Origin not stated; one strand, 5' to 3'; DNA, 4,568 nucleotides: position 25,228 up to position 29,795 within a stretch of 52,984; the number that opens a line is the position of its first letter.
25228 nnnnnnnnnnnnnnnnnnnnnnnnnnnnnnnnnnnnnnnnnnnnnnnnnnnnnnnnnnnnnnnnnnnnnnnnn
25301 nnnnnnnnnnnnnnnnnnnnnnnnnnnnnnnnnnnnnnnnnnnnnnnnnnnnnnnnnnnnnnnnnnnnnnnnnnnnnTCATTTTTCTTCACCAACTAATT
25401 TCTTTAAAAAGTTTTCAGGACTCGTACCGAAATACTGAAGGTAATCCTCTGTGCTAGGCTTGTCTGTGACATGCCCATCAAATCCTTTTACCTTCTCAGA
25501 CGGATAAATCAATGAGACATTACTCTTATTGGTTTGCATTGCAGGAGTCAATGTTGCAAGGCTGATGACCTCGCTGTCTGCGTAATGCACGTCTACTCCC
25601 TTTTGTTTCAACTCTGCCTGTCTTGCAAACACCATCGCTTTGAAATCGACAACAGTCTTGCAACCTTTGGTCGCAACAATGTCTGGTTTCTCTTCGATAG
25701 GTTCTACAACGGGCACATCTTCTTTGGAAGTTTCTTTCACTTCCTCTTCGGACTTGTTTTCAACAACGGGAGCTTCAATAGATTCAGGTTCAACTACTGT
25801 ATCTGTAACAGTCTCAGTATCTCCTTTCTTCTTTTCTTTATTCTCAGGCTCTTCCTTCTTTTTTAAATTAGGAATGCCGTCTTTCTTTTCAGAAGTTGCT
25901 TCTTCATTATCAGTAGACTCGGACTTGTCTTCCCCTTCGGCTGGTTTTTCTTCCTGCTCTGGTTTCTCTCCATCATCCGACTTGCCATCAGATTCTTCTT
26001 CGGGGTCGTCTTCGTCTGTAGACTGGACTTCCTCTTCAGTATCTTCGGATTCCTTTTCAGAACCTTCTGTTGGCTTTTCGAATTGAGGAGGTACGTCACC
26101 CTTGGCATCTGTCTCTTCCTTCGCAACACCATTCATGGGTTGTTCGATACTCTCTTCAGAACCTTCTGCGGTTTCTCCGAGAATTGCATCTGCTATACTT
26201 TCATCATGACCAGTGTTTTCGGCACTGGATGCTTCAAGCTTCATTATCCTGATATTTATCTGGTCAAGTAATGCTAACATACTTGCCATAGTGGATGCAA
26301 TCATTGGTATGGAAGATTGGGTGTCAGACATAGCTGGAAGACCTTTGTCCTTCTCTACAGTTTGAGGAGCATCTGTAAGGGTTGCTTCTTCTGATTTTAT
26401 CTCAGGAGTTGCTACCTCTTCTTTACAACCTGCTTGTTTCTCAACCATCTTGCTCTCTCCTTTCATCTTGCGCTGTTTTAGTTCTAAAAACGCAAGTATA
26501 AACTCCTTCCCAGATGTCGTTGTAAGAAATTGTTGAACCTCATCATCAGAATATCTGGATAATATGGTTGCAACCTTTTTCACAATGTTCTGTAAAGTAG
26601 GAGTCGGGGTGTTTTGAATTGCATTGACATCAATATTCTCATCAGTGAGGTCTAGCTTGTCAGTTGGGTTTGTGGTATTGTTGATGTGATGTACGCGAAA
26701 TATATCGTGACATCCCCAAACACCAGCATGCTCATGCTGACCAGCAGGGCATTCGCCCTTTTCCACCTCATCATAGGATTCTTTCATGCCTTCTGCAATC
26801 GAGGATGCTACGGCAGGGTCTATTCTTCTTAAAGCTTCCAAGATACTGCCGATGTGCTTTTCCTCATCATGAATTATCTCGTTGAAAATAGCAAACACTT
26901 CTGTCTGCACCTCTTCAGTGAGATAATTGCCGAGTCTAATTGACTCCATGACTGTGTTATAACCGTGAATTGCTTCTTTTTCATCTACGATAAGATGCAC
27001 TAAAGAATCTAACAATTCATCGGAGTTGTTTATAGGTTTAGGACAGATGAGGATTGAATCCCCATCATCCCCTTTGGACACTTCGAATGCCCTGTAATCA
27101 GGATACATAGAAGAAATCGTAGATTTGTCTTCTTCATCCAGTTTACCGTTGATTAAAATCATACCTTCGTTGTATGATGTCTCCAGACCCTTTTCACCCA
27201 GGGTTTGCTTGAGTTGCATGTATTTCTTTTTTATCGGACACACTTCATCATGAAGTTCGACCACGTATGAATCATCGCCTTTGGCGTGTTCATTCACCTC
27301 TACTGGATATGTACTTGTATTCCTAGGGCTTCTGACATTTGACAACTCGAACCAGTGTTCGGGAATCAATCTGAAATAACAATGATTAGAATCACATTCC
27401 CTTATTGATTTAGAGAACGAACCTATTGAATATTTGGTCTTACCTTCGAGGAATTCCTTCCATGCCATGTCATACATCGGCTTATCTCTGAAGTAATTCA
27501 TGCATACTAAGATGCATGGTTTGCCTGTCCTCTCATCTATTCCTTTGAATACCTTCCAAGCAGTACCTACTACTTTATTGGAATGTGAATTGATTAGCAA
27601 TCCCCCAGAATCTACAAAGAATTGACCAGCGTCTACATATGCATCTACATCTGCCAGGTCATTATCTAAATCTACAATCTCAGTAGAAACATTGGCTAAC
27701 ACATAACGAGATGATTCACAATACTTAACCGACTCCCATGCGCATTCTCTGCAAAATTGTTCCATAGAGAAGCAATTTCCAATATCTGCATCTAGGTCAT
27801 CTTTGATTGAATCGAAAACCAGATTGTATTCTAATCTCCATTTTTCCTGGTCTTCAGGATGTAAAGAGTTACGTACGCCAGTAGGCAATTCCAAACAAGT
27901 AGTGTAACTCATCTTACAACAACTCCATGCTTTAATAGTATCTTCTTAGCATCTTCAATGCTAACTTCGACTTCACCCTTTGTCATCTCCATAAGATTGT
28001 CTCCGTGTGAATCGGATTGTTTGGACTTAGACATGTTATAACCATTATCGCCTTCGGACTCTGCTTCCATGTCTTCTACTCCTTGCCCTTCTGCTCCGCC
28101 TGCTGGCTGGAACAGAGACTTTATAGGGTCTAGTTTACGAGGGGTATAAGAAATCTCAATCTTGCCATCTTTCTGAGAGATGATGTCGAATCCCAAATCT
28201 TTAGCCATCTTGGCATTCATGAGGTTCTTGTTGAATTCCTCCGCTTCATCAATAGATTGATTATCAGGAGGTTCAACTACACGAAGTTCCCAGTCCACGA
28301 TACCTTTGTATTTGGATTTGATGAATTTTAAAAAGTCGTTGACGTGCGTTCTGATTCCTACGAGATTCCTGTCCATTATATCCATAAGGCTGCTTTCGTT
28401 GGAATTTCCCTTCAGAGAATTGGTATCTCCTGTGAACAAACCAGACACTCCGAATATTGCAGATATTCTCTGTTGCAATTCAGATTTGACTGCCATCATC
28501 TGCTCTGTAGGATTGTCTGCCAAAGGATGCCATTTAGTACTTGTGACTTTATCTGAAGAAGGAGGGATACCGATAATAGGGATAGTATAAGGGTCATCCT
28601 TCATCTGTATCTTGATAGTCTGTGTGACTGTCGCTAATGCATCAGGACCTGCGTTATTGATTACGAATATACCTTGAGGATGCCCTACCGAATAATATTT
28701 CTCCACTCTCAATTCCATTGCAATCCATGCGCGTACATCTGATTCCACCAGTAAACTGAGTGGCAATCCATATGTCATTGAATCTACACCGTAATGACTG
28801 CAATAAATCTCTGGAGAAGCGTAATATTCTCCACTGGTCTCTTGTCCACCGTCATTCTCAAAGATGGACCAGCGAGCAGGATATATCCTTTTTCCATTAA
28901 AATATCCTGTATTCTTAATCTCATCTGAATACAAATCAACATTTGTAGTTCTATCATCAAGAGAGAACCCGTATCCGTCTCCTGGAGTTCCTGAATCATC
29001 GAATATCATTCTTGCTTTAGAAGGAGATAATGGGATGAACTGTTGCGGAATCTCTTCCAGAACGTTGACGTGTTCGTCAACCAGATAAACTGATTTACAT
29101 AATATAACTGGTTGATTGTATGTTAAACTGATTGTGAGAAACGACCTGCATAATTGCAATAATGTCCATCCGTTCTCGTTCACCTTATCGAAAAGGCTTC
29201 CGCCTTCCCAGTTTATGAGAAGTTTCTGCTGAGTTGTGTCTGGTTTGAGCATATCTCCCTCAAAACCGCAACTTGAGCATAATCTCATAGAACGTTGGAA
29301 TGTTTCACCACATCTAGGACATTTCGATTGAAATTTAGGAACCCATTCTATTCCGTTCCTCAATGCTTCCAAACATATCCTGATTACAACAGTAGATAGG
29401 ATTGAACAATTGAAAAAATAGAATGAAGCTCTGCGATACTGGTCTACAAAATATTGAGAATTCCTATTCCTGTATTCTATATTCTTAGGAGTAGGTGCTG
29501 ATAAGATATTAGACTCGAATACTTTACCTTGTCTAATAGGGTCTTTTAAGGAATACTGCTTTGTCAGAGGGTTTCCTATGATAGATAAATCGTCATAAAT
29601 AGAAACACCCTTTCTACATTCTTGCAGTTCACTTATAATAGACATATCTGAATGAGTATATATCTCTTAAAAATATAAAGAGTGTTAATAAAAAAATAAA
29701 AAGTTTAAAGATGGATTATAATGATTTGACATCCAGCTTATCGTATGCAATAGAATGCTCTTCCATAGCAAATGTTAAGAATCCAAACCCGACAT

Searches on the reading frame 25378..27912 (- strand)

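Call 9: search_protein_families(library=pfam, proteins=[window:25378-27912:-], max_evalue=0.01)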
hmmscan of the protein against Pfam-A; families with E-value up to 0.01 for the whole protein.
window:25378-27912:- (844 aa): 0 families

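Call 25: search_protein_families(library=ncbifam, proteins=[window:25378-27912:-], max_evalue=0.001)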
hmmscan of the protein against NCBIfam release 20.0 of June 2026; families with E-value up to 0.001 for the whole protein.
window:25378-27912:- (844 aa): 1 family
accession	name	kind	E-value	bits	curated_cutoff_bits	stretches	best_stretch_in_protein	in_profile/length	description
NF058679.1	EncB_fam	subfamily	3.9e-07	30.1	90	1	297-391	18-103/117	encapsulin nanocompartment ferritin-likeEncB family encapsulin nanocompartment ferritin-like cargo protein cargo protein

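Call 86: search_protein_families(library=phrogs, proteins=[window:25378-27912:-], max_evalue=0.001)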
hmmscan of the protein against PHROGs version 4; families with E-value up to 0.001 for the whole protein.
window:25378-27912:- (844 aa): 0 families

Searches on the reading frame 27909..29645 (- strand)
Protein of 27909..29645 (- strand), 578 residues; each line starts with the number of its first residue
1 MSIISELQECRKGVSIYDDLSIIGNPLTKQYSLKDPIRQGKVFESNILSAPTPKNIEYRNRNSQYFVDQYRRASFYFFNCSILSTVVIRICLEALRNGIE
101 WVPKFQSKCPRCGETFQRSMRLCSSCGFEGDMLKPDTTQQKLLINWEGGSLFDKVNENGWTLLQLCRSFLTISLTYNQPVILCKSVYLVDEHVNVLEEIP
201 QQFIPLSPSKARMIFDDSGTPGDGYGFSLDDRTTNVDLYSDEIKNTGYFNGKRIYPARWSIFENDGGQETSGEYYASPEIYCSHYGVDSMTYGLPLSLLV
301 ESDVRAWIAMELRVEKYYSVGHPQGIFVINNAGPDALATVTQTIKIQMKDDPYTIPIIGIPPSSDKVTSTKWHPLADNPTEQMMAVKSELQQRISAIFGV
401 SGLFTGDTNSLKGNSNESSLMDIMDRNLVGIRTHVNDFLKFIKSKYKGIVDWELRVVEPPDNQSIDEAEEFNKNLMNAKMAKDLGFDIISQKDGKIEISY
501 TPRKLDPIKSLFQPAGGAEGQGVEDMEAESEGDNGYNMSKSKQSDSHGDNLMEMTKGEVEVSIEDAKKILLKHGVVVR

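Call 9: search_protein_families(library=pfam, proteins=[window:27909-29645:-], max_evalue=0.01)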
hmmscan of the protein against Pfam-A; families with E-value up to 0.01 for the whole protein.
window:27909-29645:- (578 aa): 2 families
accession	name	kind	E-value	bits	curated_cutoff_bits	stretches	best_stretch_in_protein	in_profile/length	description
PF13248.11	Zn_ribbon_3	-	0.00033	20.4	27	1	108-127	4-23/26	zinc-ribbon domain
PF10571.15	UPF0547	-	0.0025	18.3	29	1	108-129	2-23/26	Uncharacterised protein family UPF0547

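Call 25: search_protein_families(library=ncbifam, proteins=[window:27909-29645:-], max_evalue=0.001)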
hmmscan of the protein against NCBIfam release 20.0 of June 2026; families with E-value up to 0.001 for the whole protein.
window:27909-29645:- (578 aa): 0 families

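Call 86: search_protein_families(library=phrogs, proteins=[window:27909-29645:-], max_evalue=0.001)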
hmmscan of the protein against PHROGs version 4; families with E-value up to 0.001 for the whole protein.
window:27909-29645:- (578 aa): 1 family
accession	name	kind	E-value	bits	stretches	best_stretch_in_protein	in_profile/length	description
phrog_18178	-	head and packaging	9.8e-13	48.5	1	62-498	54-528/613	portal protein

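Call 94: search_dna_similar(query=window:27909-29645:-, collection=phages, mode=protein, max_rows=12, max_evalue=0.001)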
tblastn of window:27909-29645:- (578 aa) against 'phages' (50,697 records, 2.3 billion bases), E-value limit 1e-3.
Records with a match: 7; places in all: 7; records where one place covers at least 80% of the query: 0.
Best place of each record, by identity: <60% 7.
By first word of the organism name: Haloarcula 3; Caudoviricetes 2; Halovirus 2.
By host as written in the record: Haloarcula vallismortis 3; Methanomassiliicoccales 2; Haloarcula californiae 2.
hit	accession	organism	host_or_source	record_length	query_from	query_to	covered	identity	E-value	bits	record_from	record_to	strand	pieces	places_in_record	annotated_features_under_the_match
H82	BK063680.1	Caudoviricetes sp. vir335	Methanomassiliicoccales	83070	19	459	76%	28.6%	1e-49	191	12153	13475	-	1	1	portal protein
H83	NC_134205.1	Caudoviricetes sp. vir335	Methanomassiliicoccales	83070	19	459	76%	28.6%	1e-49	191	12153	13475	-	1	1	portal protein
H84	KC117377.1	Haloarcula vallismortis tailed virus 1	Haloarcula vallismortis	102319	58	488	75%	20.9%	6e-7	59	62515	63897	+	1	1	112: hypothetical protein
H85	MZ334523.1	Haloarcula virus HVTV-2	Haloarcula vallismortis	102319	58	488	75%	20.9%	6e-7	59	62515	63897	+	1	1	portal protein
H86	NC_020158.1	Haloarcula vallismortis tailed virus 1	Haloarcula vallismortis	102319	58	488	75%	20.9%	6e-7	59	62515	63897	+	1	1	112: portal protein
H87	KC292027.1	Halovirus HCTV-5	Haloarcula californiae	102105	58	488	75%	20.9%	3e-6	56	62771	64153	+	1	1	107: portal protein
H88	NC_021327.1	Halovirus HCTV-5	Haloarcula californiae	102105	58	488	75%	20.9%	3e-6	56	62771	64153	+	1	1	107: portal protein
